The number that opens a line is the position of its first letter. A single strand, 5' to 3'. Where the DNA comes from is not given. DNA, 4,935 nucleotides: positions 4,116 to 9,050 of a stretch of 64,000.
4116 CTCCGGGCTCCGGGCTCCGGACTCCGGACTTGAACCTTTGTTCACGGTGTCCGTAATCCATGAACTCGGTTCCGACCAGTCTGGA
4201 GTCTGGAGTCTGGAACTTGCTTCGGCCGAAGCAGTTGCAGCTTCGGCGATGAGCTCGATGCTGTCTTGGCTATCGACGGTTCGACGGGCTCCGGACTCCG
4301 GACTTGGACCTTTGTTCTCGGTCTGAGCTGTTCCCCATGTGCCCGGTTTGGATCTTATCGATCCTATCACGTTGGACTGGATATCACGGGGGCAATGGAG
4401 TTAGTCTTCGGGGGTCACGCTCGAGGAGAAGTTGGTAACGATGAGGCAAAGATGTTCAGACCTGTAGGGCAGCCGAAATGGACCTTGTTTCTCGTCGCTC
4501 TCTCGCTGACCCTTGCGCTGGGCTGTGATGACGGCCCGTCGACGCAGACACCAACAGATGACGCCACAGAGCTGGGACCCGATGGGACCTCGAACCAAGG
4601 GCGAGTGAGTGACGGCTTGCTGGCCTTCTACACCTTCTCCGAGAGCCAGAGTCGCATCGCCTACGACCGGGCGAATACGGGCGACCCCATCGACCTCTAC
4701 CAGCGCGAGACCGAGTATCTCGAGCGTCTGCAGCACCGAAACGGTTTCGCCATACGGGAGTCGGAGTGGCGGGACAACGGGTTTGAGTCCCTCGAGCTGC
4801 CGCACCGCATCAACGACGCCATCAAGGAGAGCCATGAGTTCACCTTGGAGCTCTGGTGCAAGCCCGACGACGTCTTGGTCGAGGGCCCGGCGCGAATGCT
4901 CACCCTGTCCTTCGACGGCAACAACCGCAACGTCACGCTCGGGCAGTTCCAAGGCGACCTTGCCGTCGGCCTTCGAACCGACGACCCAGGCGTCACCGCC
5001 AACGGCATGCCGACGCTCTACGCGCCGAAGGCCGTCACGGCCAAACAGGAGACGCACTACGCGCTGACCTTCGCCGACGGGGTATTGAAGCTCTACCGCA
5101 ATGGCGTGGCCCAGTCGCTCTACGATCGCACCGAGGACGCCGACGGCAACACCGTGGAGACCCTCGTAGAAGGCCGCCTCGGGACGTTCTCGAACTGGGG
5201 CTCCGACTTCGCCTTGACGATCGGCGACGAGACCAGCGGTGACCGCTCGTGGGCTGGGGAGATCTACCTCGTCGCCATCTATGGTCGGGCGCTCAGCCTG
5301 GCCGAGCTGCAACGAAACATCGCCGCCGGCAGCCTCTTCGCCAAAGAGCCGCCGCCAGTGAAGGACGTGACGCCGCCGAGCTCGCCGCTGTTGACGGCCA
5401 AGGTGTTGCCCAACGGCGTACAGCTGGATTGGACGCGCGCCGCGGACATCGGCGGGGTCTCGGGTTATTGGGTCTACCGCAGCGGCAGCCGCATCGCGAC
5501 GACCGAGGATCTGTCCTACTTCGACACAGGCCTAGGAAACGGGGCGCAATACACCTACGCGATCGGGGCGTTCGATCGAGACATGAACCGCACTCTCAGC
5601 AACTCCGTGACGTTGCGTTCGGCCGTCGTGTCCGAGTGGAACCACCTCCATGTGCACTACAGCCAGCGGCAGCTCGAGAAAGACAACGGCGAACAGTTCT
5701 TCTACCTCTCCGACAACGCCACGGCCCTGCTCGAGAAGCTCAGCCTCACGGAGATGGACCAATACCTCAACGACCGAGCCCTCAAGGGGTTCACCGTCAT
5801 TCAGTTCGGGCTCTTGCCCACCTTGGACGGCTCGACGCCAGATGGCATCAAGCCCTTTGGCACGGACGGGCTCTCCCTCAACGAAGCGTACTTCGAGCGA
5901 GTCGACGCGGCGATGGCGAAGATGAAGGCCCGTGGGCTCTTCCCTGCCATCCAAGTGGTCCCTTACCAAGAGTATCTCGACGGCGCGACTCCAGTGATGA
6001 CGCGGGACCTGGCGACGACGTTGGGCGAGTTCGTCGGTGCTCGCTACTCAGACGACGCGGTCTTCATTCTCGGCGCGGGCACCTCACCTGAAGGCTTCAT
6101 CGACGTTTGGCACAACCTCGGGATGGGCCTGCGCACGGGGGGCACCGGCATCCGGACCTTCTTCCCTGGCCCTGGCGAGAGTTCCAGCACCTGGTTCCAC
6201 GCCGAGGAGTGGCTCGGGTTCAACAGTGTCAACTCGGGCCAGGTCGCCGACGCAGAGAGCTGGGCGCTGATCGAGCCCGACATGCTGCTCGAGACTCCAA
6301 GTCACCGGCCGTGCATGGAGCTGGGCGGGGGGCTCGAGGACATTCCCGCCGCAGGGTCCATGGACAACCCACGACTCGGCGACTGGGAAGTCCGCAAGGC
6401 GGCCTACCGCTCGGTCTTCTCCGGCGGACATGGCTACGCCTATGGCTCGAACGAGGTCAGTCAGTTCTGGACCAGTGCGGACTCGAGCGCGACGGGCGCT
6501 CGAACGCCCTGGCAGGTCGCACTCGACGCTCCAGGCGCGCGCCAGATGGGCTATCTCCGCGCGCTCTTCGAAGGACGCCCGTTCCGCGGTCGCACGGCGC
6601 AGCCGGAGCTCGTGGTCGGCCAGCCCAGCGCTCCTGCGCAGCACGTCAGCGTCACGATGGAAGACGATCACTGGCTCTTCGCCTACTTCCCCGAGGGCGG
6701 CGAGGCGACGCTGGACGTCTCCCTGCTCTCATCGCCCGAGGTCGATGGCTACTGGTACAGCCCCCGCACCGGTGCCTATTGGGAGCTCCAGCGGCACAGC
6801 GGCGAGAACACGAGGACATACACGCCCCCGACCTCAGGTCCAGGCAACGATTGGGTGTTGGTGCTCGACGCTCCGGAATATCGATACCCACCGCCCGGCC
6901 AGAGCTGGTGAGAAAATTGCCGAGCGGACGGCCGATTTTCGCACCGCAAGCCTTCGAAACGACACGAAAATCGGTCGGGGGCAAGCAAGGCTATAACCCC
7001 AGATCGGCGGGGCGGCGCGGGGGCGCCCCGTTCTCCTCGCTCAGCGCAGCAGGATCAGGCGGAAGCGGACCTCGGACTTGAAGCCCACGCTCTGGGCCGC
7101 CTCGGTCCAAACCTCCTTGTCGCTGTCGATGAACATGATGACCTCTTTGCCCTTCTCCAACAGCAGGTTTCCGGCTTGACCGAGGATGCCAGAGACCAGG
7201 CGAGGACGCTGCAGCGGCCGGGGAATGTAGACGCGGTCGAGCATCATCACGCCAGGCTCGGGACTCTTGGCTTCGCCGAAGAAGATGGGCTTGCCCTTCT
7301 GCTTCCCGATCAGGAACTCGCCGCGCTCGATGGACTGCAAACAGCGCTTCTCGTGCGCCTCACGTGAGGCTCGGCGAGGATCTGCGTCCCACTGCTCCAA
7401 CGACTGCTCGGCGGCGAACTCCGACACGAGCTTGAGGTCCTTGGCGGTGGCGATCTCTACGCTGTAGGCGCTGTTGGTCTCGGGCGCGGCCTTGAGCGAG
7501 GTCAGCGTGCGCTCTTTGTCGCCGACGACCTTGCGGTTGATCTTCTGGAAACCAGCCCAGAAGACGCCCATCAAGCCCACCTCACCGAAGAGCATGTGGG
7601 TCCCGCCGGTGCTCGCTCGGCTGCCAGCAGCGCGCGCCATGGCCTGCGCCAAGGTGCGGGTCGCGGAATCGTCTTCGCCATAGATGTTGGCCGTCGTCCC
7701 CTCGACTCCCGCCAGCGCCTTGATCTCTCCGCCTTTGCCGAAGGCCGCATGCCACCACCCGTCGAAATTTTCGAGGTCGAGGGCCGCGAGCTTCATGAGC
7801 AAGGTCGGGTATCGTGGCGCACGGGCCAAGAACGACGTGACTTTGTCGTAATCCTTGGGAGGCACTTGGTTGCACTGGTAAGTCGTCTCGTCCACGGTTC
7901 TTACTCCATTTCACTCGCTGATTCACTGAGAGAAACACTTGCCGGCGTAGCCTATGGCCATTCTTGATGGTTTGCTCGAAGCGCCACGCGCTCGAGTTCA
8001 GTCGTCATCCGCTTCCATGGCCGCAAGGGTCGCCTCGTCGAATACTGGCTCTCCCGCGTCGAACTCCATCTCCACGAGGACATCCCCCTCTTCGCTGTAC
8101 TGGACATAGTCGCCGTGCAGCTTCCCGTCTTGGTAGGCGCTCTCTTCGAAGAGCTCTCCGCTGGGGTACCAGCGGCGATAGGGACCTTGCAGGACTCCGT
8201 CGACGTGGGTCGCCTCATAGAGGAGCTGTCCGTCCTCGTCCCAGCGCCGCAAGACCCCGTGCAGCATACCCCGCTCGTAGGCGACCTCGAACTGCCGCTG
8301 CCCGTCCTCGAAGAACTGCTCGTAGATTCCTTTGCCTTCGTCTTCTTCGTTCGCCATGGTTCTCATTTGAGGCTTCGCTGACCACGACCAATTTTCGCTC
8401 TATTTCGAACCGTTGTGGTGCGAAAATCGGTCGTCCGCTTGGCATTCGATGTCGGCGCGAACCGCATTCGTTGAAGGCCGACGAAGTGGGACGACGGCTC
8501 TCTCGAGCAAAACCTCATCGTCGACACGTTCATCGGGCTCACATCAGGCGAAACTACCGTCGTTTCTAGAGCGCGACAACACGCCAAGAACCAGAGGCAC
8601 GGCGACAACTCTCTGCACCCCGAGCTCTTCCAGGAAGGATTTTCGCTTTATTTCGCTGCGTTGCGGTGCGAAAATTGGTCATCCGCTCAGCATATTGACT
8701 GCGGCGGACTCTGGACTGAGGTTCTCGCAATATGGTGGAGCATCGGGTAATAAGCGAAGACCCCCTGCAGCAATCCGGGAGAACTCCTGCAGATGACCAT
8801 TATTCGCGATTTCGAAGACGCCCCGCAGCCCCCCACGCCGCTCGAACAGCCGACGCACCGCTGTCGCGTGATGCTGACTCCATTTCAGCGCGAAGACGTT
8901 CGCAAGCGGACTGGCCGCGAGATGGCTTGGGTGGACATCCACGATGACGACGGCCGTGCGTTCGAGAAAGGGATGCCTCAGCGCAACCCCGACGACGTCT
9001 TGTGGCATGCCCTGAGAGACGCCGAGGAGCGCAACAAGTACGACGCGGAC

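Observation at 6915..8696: Family of about 72-bp AT-cored palindromic intergenic repeats (4 full copies plus a half-copy) in a 67% GC genome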

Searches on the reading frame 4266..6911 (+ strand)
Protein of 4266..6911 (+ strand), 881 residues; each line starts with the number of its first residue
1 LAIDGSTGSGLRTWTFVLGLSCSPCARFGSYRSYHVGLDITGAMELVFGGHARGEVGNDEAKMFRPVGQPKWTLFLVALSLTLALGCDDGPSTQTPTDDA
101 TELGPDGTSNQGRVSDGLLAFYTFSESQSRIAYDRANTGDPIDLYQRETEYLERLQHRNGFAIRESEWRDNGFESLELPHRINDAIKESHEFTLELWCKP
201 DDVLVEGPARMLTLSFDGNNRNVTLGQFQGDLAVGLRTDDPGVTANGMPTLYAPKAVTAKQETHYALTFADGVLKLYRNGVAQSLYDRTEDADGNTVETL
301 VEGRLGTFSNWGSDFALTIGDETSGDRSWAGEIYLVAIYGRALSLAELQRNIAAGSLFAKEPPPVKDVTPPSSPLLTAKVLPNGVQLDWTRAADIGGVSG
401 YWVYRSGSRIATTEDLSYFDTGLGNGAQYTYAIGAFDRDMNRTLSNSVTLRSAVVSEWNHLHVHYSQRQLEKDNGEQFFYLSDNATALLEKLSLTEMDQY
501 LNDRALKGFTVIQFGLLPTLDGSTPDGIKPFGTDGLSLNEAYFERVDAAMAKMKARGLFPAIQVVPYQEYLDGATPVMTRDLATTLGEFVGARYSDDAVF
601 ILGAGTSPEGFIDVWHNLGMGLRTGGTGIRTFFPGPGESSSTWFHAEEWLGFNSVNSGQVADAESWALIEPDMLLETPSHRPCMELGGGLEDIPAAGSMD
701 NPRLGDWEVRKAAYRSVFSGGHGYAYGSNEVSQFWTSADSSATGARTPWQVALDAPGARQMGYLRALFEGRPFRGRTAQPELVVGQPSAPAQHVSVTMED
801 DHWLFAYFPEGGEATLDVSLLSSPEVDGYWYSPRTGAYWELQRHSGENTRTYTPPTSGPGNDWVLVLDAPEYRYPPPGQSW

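Call 35: search_protein_families(library=pfam, proteins=[window:4266-6911:+], max_evalue=0.001)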
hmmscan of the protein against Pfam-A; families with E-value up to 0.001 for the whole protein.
window:4266-6911:+ (881 aa): 3 families
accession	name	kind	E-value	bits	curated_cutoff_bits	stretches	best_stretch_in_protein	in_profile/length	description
PF13204.13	Apiosidase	-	1.1e-58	199.8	26.5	1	466-773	3-318/320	Apiosidase-like, catalytic domain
PF12904.13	Collagen_bind_2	-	8.3e-18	64.5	22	1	781-868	5-92/92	Putative collagen-binding domain of a collagenase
PF13385.13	Laminin_G_3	-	7.2e-16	59.1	27.6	1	185-348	12-150/151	Concanavalin A-like lectin/glucanases superfamily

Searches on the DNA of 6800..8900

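Call 13: search_rna_families(source=window, start=6800, end=8900, threshold=evalue, max_evalue=10)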
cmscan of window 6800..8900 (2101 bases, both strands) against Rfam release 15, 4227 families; matches with E-value up to 10: 3.
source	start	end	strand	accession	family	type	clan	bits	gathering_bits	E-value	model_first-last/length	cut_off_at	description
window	7176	7281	+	RF01274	sR45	Gene; snRNA; snoRNA; CD-box;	-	17.6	40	0.93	1-55/55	no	Small nucleolar RNA sR45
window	8614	8673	-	RF00114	S15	Cis-reg; leader;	CL00121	13.6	39.5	5.6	1-117/117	no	Ribosomal S15 leader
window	7278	7332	+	RF01119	sR32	Gene; snRNA; snoRNA; CD-box;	-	12.2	40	4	1-57/57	no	Small nucleolar RNA sR32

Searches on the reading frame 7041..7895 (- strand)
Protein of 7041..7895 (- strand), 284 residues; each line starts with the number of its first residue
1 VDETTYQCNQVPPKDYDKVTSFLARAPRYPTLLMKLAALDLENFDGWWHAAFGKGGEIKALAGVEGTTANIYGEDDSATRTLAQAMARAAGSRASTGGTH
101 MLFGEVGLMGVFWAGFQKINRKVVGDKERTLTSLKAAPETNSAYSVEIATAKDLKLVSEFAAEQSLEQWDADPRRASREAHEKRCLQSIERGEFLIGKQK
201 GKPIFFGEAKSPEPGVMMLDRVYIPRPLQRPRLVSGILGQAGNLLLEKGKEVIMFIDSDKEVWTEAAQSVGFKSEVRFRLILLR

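Call 35: search_protein_families(library=pfam, proteins=[window:7041-7895:-], max_evalue=0.001)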
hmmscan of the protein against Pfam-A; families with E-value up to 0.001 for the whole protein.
window:7041-7895:- (284 aa): 0 families

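Call 47: list_cluster_members(proteins=[L016:825-1601:+, P0121, L017:1075-3747:+, L013:11555-12733:-, L007:2561-3778:+, window:7041-7895:-])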
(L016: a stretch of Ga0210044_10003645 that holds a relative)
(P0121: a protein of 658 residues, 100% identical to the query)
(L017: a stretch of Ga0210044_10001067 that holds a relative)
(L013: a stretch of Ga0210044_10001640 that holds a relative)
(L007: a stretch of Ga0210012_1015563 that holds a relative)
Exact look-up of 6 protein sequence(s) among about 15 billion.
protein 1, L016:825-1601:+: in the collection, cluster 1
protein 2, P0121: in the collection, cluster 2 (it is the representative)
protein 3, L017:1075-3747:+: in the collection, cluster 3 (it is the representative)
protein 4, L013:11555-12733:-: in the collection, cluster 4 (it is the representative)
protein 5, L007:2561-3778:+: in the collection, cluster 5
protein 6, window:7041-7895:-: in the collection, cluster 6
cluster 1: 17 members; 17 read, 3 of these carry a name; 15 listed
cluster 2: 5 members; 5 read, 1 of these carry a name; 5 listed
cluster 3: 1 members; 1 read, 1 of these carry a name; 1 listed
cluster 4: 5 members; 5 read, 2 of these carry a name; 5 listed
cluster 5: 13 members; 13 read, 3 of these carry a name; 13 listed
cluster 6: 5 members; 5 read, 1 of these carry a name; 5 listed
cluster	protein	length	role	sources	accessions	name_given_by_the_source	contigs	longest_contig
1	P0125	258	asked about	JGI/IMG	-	-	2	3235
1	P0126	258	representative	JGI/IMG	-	-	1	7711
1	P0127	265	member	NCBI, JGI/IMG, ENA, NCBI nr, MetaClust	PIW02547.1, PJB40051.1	MAG: exodeoxyribonuclease III [Deltaproteobacteria bacterium CG_4_9_14_3_um_filter_63_12] | MAG: exodeoxyribonuclease III [Deltaproteobacteria bacterium ... | \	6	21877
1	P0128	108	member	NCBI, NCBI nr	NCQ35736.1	exodeoxyribonuclease III, partial [bacterium] | exodeoxyribonuclease III [bacterium]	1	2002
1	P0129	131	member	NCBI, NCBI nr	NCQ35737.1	exodeoxyribonuclease III, partial [bacterium] | exodeoxyribonuclease III [bacterium]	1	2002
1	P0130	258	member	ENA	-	-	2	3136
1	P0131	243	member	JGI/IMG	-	-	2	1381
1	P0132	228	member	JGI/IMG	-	-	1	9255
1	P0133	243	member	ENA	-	-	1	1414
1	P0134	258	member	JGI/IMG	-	-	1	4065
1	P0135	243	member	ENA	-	-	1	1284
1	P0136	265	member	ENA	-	-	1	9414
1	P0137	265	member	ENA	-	-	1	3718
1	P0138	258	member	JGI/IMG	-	-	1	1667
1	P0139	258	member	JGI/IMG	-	-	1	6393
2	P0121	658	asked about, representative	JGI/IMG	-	-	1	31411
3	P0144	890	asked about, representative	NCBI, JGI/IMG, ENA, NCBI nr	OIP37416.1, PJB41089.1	MAG: pyruvate, phosphate dikinase [Deltaproteobacteria bacterium CG2_30_63_29]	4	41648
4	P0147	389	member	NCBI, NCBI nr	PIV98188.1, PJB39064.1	MAG: acyl-CoA dehydrogenase [Deltaproteobacteria bacterium CG_4_9_14_3_um_filter_63_12] | MAG: acyl-CoA dehydrogenase [Deltaproteobacteria bacterium ...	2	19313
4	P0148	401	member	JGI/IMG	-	-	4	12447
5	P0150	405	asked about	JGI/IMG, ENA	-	-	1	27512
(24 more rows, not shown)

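Call 53: find_encoding_contigs(protein=P0148, flank=3000, max_places=6)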
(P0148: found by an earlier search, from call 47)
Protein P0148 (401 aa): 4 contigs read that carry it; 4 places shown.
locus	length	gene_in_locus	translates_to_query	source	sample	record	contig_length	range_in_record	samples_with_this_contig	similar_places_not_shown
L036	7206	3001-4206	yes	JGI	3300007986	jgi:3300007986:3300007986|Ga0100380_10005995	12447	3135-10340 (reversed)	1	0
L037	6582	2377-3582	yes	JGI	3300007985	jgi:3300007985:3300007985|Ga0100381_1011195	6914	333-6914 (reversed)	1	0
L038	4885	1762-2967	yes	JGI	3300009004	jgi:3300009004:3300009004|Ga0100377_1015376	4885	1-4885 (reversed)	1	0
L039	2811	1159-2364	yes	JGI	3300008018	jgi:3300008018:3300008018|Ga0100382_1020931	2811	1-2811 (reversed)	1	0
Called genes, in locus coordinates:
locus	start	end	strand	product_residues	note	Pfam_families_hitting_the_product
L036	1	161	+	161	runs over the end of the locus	-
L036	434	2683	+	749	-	PF07715:Plug, PF00593:TonB_dep_Rec_b-barrel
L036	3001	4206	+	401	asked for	PF02771:Acyl-CoA_dh_N, PF02770:Acyl-CoA_dh_M, PF00441:Acyl-CoA_dh_1, PF08028:Acyl-CoA_dh_2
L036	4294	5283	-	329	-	PF00069:Pkinase, PF03109:ABC1 (faint), PF07714:PK_Tyr_Ser-Thr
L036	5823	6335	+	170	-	PF01467:CTP_transf_like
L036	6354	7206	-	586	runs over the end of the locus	-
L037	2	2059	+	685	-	?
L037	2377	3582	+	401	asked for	PF02771:Acyl-CoA_dh_N, PF02770:Acyl-CoA_dh_M, PF00441:Acyl-CoA_dh_1, PF08028:Acyl-CoA_dh_2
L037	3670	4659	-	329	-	PF00069:Pkinase, PF03109:ABC1 (faint), PF07714:PK_Tyr_Ser-Thr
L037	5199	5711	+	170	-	PF01467:CTP_transf_like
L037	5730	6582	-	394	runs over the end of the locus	?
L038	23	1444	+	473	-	PF00593:TonB_dep_Rec_b-barrel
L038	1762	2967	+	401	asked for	PF02771:Acyl-CoA_dh_N, PF02770:Acyl-CoA_dh_M, PF00441:Acyl-CoA_dh_1, PF08028:Acyl-CoA_dh_2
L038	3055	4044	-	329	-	PF00069:Pkinase, PF03109:ABC1 (faint), PF07714:PK_Tyr_Ser-Thr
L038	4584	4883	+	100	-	?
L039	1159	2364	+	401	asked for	PF02771:Acyl-CoA_dh_N, PF02770:Acyl-CoA_dh_M, PF00441:Acyl-CoA_dh_1, PF08028:Acyl-CoA_dh_2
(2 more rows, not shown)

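Call 54: find_encoding_contigs(protein=P0147, flank=3000, max_places=4)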
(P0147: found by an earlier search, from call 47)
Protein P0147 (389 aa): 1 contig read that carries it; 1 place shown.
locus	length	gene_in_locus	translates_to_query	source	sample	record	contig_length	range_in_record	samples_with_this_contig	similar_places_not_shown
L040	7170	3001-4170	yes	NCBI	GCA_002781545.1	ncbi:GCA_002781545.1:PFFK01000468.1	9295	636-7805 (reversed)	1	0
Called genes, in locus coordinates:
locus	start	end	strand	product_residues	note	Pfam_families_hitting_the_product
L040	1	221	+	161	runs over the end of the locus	-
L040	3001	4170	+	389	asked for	PF02771:Acyl-CoA_dh_N, PF02770:Acyl-CoA_dh_M, PF00441:Acyl-CoA_dh_1, PF08028:Acyl-CoA_dh_2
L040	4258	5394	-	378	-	PF00069:Pkinase, PF03109:ABC1 (faint), PF07714:PK_Tyr_Ser-Thr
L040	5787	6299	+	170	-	PF01467:CTP_transf_like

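Call 57: find_encoding_contigs(protein=P0144, flank=10000, max_places=1)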
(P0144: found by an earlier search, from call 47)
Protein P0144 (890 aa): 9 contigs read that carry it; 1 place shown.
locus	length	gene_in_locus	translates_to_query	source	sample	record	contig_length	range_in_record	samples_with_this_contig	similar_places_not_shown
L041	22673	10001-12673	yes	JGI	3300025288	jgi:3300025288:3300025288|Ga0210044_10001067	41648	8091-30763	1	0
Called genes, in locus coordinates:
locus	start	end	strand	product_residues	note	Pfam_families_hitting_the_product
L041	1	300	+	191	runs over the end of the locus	PF00578:AhpC-TSA, PF08534:Redoxin, PF02630:SCO1-SenC (weak), PF13905:Thioredoxin_8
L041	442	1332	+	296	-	PF05853:BKACE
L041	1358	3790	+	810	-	PF13432:TPR_16 (faint), PF13174:TPR_6 (faint), PF13525:YfiO (faint), PF01464:SLT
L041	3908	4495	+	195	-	PF04542:Sigma70_r2, PF07638:Sigma70_ECF (weak), PF08281:Sigma70_r4_2, PF04545:Sigma70_r4 (weak)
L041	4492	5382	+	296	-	PF13490:zf-HC2 (weak)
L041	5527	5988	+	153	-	PF01668:SmpB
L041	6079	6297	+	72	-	PF00313:CSD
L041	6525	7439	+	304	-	PF02091:tRNA-synt_2e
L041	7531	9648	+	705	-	PF02092:tRNA_synt_2f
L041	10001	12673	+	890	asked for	PF01326:PPDK_N, PF00391:PEP-utilizers, PF02896:PEP-utilizers_C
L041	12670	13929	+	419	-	PF10282:Lactonase (faint)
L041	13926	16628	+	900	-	-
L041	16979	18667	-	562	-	PF10592:AIPR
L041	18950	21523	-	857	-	PF00912:Transgly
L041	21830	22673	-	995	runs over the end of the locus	PF18083:PutA_N, PF01619:Pro_dh, PF00171:Aldedh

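Call 58: find_encoding_contigs(protein=P0127, flank=10000, max_places=1)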
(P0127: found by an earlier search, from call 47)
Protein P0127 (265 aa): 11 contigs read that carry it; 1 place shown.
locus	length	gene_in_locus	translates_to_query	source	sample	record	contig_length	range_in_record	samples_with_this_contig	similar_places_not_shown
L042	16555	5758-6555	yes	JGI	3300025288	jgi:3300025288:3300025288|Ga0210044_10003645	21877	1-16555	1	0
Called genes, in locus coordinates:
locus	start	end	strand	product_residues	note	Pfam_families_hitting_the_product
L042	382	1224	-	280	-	-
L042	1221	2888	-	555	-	PF00849:PseudoU_synth_2, PF10672:Methyltrans_SAM, PF03602:Cons_hypoth95 (weak), PF05175:MTS (weak)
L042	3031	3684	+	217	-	PF01161:PBP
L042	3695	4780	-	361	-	PF07719:TPR_2 (faint), PF13428:TPR_14 (faint), PF13432:TPR_16 (faint), PF25058:ARM_TT21 (faint), PF13424:TPR_12 (weak)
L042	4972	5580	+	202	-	PF13302:Acetyltransf_3, PF13420:Acetyltransf_4, PF00583:Acetyltransf_1 (weak)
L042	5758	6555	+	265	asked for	PF03372:Exo_endo_phos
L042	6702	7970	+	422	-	PF00512:HisKA (faint), PF02518:HATPase_c, PF00072:Response_reg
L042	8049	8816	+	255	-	-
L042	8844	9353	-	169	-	PF11810:DUF3332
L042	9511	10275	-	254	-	-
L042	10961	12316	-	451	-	PF00919:UPF0004, PF04055:Radical_SAM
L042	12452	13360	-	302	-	PF04885:Stig1 (weak)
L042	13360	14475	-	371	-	-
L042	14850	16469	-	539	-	-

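Call 59: find_encoding_contigs(protein=P0150, flank=10000, max_places=1)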
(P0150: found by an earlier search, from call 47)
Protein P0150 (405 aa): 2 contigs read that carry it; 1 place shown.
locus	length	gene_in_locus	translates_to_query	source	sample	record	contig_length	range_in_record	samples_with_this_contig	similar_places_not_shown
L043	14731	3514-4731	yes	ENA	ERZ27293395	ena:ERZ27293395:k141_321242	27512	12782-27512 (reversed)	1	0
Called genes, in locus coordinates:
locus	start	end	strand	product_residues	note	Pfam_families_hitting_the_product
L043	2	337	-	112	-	?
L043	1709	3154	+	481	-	-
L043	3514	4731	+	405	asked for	PF25917:BSH_RND (weak), PF25954:Beta-barrel_RND_2, PF25975:CzcB_C (faint), PF25989:YknX_C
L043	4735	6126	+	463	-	PF00873:ACR_tran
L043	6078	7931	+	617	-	PF00873:ACR_tran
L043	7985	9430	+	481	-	PF02321:OEP (weak)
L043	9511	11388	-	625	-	-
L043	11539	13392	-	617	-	PF03109:ABC1 (faint), PF00069:Pkinase, PF07714:PK_Tyr_Ser-Thr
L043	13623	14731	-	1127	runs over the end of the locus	PF02310:B12-binding, PF03308:MeaB, PF02492:cobW, PF01642:MM_CoA_mutase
